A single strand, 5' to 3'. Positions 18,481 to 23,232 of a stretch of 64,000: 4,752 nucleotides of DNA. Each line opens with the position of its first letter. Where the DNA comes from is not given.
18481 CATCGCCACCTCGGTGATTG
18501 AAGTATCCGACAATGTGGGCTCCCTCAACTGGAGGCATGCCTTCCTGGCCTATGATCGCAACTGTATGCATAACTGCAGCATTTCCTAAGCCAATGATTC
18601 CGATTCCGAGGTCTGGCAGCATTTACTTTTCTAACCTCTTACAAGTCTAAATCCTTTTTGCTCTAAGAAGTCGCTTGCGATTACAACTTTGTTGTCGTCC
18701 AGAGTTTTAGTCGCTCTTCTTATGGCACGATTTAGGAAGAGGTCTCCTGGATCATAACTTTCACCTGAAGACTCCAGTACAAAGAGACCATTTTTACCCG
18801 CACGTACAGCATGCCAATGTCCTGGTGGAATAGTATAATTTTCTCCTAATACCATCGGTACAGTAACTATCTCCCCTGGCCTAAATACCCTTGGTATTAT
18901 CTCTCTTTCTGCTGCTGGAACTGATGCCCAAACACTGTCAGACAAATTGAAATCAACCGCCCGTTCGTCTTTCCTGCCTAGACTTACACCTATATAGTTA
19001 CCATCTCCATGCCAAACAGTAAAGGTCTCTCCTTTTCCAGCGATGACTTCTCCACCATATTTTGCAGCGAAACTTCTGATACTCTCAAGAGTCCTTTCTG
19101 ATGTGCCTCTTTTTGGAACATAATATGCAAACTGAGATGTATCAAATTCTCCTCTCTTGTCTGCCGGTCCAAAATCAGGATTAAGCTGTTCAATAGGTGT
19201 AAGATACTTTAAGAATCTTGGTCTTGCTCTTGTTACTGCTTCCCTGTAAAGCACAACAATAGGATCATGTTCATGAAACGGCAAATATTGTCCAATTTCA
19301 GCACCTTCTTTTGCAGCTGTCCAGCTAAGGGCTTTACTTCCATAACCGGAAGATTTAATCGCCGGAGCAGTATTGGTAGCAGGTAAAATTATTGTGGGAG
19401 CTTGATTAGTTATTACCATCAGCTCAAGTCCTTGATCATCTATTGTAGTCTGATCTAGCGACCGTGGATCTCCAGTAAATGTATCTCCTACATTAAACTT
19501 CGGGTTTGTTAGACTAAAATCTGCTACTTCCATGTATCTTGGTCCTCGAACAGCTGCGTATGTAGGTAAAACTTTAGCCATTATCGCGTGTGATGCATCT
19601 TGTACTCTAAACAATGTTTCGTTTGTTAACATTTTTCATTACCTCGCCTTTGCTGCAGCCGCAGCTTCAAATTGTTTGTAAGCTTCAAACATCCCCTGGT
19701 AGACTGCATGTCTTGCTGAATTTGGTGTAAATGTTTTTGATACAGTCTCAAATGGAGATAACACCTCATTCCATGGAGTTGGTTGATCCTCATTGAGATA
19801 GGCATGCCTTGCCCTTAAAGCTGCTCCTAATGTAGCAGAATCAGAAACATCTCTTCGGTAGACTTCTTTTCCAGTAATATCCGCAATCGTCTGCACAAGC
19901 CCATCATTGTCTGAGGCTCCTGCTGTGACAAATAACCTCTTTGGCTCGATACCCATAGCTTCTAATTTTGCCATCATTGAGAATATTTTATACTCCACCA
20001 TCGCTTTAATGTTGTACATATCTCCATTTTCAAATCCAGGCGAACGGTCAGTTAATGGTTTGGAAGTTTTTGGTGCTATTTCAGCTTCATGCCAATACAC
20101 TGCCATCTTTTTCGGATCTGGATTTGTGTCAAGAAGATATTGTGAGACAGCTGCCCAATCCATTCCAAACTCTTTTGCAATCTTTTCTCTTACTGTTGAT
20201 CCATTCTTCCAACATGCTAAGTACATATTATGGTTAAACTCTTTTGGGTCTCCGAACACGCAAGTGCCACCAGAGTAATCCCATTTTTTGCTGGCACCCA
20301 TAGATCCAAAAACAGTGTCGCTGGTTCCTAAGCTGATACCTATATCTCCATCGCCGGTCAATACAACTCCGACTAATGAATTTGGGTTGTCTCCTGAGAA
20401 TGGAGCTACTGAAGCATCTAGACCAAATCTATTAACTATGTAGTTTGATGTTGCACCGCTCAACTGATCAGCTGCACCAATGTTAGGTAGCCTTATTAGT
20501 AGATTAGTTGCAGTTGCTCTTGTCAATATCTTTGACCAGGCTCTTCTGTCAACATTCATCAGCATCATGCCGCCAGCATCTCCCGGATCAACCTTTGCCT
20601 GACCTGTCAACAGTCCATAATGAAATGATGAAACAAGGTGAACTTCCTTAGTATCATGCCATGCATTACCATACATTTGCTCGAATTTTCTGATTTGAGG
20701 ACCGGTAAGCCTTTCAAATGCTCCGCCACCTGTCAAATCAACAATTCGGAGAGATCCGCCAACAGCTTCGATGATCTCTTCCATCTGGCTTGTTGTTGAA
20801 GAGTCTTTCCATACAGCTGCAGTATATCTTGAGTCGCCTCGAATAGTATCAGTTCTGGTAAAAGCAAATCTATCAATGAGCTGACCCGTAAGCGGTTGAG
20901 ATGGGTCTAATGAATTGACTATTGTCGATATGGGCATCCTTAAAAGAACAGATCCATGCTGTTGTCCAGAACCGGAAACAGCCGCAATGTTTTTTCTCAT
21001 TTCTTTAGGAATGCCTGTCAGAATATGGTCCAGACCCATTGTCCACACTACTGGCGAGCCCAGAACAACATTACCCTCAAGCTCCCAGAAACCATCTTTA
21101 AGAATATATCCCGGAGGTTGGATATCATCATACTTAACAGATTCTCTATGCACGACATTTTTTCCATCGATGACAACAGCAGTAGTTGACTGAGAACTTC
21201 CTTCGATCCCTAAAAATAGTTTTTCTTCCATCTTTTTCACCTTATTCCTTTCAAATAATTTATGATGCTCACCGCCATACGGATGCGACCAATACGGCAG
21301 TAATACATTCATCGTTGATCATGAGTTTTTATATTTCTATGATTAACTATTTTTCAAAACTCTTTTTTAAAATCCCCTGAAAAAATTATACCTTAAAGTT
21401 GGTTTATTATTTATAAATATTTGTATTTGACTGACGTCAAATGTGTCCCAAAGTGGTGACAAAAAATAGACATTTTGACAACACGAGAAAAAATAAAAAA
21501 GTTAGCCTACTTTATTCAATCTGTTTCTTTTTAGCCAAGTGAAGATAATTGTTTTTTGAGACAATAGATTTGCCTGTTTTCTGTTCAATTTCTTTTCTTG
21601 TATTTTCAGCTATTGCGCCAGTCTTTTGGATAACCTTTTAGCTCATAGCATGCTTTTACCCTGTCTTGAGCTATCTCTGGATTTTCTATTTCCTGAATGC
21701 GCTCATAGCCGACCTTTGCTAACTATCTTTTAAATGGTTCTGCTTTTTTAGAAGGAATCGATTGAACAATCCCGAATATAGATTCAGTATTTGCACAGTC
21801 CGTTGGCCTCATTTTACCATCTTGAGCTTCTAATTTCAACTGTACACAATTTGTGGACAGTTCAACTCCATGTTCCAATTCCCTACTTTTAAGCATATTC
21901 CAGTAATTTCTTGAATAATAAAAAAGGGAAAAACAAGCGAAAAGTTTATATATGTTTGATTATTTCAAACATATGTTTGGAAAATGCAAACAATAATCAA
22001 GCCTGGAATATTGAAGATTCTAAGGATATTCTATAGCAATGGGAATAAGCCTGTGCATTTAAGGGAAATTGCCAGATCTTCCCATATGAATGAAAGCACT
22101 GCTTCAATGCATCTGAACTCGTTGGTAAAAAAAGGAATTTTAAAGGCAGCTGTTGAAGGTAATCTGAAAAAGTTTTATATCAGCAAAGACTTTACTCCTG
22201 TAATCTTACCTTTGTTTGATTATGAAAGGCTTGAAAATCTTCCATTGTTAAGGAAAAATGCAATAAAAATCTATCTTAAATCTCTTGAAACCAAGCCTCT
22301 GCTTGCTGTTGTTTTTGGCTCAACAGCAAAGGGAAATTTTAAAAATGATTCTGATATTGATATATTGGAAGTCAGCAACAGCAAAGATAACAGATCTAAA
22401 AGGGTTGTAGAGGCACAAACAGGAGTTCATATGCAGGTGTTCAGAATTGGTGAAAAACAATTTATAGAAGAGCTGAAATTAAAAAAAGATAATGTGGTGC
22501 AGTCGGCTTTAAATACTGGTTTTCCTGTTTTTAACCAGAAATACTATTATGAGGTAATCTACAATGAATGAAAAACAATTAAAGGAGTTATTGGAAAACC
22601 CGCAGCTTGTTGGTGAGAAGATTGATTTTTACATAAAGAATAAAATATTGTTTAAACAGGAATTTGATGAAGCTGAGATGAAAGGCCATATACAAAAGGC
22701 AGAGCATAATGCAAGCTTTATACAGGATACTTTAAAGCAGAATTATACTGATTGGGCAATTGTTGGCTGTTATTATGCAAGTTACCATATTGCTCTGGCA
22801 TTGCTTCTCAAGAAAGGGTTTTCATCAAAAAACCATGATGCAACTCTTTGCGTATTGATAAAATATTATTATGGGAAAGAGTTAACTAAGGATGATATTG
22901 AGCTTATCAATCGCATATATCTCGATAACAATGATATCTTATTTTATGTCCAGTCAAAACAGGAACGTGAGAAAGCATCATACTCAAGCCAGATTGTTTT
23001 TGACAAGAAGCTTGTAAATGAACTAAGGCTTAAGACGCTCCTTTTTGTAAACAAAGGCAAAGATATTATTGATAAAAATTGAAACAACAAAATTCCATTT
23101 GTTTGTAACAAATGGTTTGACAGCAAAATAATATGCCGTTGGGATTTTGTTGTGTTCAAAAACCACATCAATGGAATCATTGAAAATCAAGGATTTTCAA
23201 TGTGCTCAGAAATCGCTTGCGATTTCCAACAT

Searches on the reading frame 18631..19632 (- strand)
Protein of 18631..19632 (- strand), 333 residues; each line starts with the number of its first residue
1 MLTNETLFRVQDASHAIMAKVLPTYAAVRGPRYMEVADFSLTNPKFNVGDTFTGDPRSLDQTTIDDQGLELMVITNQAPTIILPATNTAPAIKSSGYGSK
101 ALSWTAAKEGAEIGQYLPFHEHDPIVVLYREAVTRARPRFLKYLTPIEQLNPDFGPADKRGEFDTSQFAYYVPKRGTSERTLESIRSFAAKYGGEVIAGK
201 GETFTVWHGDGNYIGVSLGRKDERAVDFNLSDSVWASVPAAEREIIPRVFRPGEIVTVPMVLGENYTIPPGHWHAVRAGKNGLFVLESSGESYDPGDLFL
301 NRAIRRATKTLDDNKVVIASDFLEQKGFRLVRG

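Call 10: search_protein_families(library=pfam, proteins=[window:18631-19632:-])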
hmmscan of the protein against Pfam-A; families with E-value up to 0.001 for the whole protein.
window:18631-19632:- (333 aa): 0 families

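Call 58: search_protein_families(library=pfam, max_evalue=1, proteins=[window:18631-19632:-])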
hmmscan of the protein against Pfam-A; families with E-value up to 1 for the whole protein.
window:18631-19632:- (333 aa): 1 family
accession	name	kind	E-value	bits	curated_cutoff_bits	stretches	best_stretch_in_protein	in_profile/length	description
PF07653.23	SH3_2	-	0.2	11.8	21.8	0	253-284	21-47/55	Variant SH3 domain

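Call 79: search_solved_structures(query=window:18631-19632:-, max_evalue=0.1)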
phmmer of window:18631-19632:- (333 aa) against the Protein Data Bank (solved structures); distinct sequences matched with E-value up to 0.1: 2.
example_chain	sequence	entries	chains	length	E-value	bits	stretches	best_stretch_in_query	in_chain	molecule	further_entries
7nzo_AAA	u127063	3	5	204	0.00027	23.3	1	261-307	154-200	D-lyxose/D-mannose family sugar isomerase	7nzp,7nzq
2y0o_A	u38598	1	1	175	0.014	17.6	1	259-302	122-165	PROBABLE D-LYXOSE KETOL-ISOMERASE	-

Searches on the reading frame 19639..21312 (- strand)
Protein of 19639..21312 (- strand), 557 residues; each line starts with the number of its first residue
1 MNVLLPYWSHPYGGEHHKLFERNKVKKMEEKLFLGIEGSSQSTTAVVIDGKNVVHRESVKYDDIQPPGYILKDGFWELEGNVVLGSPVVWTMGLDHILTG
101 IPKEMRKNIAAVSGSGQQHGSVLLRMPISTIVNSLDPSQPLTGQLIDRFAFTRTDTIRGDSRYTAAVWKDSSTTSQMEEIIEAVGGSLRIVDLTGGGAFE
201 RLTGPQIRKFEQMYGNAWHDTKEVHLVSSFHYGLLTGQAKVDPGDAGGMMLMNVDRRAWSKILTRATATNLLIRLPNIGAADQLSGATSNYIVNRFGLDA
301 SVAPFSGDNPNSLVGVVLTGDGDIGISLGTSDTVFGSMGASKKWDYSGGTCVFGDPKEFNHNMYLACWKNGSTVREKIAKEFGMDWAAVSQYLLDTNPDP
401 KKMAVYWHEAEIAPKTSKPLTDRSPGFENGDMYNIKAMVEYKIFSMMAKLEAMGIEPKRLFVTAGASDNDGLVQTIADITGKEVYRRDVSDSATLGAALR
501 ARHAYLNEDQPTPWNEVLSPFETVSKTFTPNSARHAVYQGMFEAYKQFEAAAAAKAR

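Call 9: search_protein_families(library=pfam, proteins=[window:19639-21312:-])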
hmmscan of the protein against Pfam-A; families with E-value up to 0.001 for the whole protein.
window:19639-21312:- (557 aa): 2 families
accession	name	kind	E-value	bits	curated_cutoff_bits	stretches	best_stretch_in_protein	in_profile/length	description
PF00370.27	FGGY_N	-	6.6e-13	49.3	28.8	1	163-303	93-231/245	FGGY family of carbohydrate kinases, N-terminal domain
PF02782.22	FGGY_C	-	1.8e-09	38.1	27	1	444-504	133-197/198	FGGY family of carbohydrate kinases, C-terminal domain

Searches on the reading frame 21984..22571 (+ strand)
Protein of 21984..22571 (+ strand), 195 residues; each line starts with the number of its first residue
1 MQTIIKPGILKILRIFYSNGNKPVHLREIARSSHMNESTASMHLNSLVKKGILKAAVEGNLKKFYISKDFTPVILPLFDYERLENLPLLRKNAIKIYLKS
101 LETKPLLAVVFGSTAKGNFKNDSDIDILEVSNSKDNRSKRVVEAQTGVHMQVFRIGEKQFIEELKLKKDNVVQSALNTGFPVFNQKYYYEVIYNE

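Call 9: search_protein_families(library=pfam, proteins=[window:21984-22571:+])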
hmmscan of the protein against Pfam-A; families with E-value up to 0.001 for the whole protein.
window:21984-22571:+ (195 aa): 7 families
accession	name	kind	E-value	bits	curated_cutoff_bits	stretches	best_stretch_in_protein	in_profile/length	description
PF01909.29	NTP_transf_2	-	1.8e-08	35.1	21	1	98-165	8-65/93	Nucleotidyltransferase domain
PF18765.7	Polbeta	-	2.8e-08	34.2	26.9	1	94-185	3-90/93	Polymerase beta, Nucleotidyltransferase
PF09339.16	HTH_IclR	-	2.7e-06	27.5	22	1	10-54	6-49/52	IclR helix-turn-helix domain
PF13412.12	HTH_24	-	0.00012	22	21.9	1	10-54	6-48/48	Winged helix-turn-helix DNA-binding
PF01047.28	MarR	-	0.00024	21.3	24.6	1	10-53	6-47/59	MarR family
PF01022.26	HTH_5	-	0.0005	20.3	22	0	22-54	14-46/47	Bacterial regulatory protein, arsR family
PF12802.13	MarR_2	-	0.00076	20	27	0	12-54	10-51/61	MarR family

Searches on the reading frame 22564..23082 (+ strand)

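Call 9: search_protein_families(library=pfam, proteins=[window:22564-23082:+])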
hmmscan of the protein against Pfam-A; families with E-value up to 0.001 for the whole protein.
window:22564-23082:+ (172 aa): 1 family
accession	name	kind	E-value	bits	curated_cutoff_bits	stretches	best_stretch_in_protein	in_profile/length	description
PF05168.19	HEPN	-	2.5e-06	28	22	1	41-142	3-107/117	HEPN domain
